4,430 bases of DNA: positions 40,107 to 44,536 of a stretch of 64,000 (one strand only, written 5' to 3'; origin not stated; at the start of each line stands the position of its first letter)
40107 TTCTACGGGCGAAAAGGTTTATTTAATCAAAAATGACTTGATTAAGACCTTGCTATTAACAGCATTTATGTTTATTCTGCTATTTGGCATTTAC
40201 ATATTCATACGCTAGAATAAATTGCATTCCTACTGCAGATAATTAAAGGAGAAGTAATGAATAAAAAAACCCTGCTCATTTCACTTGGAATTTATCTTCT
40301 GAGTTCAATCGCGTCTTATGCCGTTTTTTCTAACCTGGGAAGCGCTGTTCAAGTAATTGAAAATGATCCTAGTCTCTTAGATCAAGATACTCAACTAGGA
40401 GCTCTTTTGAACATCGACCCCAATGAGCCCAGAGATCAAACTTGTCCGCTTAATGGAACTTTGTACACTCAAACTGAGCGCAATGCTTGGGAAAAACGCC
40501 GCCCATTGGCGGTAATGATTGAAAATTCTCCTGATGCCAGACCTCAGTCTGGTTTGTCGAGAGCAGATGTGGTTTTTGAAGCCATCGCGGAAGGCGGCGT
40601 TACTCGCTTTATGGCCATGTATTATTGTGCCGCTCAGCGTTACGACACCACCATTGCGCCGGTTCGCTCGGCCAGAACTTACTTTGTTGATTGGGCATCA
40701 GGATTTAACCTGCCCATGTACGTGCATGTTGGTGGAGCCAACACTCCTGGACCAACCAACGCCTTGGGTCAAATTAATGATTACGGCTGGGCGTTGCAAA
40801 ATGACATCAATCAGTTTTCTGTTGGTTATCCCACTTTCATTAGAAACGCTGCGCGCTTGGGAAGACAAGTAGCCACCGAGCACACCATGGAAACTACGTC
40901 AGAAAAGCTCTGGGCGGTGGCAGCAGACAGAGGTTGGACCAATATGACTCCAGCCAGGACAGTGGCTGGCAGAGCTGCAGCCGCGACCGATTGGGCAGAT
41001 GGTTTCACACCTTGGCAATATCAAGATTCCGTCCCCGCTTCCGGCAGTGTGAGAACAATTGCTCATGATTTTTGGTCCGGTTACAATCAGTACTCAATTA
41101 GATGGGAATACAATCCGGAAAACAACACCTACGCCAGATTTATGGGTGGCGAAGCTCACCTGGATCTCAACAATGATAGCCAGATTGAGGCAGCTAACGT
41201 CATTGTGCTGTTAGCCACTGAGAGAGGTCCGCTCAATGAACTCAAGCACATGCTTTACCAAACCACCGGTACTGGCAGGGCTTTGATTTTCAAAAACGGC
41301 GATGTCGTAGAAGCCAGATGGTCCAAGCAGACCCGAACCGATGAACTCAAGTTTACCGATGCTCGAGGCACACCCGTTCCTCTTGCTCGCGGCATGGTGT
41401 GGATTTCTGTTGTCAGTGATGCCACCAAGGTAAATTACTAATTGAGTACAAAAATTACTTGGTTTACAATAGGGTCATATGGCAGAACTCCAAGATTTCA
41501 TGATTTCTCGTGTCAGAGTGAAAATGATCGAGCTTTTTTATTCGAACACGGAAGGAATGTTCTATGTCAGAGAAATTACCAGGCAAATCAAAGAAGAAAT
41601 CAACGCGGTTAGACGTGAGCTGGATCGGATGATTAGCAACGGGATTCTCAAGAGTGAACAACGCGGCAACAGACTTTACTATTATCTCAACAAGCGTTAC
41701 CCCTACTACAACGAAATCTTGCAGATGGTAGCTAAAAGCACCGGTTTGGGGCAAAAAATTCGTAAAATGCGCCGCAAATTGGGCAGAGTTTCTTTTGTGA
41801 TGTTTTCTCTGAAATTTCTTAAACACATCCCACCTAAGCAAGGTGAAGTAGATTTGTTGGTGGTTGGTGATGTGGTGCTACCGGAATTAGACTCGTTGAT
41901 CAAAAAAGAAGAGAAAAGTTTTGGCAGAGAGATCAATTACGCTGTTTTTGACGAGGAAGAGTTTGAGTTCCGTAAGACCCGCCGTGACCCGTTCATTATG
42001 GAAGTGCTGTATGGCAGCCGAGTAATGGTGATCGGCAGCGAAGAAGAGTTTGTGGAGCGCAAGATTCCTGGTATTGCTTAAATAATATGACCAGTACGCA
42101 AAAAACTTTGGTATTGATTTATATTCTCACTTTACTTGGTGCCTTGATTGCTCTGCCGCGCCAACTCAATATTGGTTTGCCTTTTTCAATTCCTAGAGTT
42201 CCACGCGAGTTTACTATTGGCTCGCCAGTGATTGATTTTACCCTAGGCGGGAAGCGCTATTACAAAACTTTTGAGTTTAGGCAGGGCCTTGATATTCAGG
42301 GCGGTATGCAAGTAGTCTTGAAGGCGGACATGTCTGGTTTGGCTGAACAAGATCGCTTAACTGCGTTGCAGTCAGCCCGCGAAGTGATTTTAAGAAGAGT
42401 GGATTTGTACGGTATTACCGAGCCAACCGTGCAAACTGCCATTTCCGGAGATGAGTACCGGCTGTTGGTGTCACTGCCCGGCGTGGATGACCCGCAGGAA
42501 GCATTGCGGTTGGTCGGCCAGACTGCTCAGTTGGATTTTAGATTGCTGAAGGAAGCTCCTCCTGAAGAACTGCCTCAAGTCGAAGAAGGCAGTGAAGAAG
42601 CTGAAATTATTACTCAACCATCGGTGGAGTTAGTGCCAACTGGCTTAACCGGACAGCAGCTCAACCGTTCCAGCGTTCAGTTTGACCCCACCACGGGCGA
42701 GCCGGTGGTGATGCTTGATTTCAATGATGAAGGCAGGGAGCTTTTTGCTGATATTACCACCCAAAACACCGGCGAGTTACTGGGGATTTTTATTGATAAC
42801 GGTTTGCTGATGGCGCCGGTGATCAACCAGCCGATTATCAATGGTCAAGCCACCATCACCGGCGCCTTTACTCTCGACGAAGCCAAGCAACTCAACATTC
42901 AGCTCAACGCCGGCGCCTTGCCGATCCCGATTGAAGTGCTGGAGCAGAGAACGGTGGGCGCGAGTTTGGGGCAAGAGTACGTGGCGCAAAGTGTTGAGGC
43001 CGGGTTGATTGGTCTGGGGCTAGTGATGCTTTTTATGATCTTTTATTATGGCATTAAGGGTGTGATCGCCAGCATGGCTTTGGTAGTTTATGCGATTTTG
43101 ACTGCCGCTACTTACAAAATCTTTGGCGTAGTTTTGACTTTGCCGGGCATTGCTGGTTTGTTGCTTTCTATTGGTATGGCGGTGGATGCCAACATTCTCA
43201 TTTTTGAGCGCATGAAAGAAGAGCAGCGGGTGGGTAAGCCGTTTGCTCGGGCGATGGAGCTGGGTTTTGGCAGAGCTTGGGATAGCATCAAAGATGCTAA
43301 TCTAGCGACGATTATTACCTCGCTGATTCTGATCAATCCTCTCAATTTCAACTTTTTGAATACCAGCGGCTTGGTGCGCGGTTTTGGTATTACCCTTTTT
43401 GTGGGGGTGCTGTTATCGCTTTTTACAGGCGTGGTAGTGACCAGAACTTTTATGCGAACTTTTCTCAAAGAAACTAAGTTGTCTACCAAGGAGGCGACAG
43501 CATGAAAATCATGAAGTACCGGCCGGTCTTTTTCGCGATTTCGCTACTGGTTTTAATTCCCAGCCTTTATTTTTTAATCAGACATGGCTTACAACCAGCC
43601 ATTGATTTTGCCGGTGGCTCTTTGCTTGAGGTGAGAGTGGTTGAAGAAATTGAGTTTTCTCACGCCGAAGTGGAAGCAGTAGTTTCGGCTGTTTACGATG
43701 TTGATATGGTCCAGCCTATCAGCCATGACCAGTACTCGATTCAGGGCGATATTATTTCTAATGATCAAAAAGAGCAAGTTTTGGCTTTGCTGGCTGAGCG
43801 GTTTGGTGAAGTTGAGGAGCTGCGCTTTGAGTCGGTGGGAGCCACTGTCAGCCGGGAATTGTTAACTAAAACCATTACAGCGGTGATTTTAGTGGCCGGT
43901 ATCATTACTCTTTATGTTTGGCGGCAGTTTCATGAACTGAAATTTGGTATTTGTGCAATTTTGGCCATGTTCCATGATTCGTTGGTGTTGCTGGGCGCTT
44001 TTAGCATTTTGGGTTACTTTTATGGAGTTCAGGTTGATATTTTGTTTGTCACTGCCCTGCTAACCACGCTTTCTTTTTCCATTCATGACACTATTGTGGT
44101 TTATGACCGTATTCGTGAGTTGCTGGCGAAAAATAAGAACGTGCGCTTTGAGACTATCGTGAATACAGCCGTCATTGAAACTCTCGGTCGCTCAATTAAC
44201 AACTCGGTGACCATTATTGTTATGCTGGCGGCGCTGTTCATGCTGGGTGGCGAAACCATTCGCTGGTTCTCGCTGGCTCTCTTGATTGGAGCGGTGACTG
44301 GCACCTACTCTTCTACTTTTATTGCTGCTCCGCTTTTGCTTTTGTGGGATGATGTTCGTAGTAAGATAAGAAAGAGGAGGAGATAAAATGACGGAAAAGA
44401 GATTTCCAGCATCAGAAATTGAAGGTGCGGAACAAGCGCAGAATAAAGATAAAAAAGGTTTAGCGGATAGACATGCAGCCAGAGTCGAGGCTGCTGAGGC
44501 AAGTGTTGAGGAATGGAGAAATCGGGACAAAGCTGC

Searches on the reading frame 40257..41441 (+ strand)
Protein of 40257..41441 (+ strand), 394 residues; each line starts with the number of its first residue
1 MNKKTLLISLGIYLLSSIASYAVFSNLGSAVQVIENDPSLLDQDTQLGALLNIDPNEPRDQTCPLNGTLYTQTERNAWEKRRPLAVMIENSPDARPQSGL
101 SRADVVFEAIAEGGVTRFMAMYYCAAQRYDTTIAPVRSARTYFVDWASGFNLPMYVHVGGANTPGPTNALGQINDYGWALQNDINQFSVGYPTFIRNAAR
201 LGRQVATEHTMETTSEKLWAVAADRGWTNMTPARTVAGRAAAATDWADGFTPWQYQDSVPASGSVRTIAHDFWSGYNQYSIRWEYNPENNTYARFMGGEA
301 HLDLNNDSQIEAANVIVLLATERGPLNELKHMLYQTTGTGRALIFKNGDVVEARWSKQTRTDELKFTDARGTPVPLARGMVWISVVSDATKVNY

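Call 18: search_protein_families(library=pfam, proteins=[window:40257-41441:+], max_evalue=0.0001)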
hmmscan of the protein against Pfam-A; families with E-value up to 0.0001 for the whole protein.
window:40257-41441:+ (394 aa): 2 families
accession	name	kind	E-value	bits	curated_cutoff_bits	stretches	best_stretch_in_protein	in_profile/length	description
PF11258.13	DUF3048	-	1.9e-34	119.4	25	1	78-227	11-147/148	Protein of unknown function (DUF3048) N-terminal domain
PF17479.7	DUF3048_C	-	3.5e-26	92.3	25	1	276-383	5-114/114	Protein of unknown function (DUF3048) C-terminal domain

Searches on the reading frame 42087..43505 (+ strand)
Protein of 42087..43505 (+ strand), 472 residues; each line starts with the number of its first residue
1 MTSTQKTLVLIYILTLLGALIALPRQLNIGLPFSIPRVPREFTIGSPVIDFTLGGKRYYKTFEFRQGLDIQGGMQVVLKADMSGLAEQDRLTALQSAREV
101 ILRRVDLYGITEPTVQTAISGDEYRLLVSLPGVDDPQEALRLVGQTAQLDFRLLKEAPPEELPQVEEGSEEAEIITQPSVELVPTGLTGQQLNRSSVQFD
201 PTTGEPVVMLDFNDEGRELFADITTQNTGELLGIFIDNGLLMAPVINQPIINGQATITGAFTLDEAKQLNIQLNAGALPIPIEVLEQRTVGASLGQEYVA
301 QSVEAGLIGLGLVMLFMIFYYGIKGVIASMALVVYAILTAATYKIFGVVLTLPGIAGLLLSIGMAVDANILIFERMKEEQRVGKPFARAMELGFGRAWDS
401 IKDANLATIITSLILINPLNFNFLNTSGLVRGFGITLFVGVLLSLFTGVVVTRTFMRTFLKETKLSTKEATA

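Call 18: search_protein_families(library=pfam, proteins=[window:42087-43505:+], max_evalue=0.0001)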
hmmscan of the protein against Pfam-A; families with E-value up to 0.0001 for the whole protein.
window:42087-43505:+ (472 aa): 5 families
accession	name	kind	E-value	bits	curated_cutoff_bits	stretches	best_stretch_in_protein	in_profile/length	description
PF22599.2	SecDF_P1_head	-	6.7e-28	97.3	27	1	186-280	20-114/114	SecDF, P1 head subdomain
PF21760.3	SecD_1st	-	2.3e-17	62.6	27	1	95-155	2-59/60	Protein translocase subunit SecDF, P1 domain, N-terminal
PF02355.23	SecD_SecF_C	-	5.3e-14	52.5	20.5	1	282-458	13-185/189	Protein export membrane protein SecD/SecF, C-terminal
PF00873.25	ACR_tran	-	4.9e-05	21.7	28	1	299-468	330-498/1021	AcrB/AcrD/AcrF family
PF03176.21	MMPL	-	5.2e-05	22.8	20.5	1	326-452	177-301/333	MMPL family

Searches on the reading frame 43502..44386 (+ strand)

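Call 18: search_protein_families(library=pfam, proteins=[window:43502-44386:+], max_evalue=0.0001)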
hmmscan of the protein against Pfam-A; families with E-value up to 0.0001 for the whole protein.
window:43502-44386:+ (294 aa): 1 family
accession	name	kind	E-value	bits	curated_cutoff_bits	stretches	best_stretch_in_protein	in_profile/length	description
PF02355.23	SecD_SecF_C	-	7.7e-48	162.8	20.5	1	96-283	5-187/189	Protein export membrane protein SecD/SecF, C-terminal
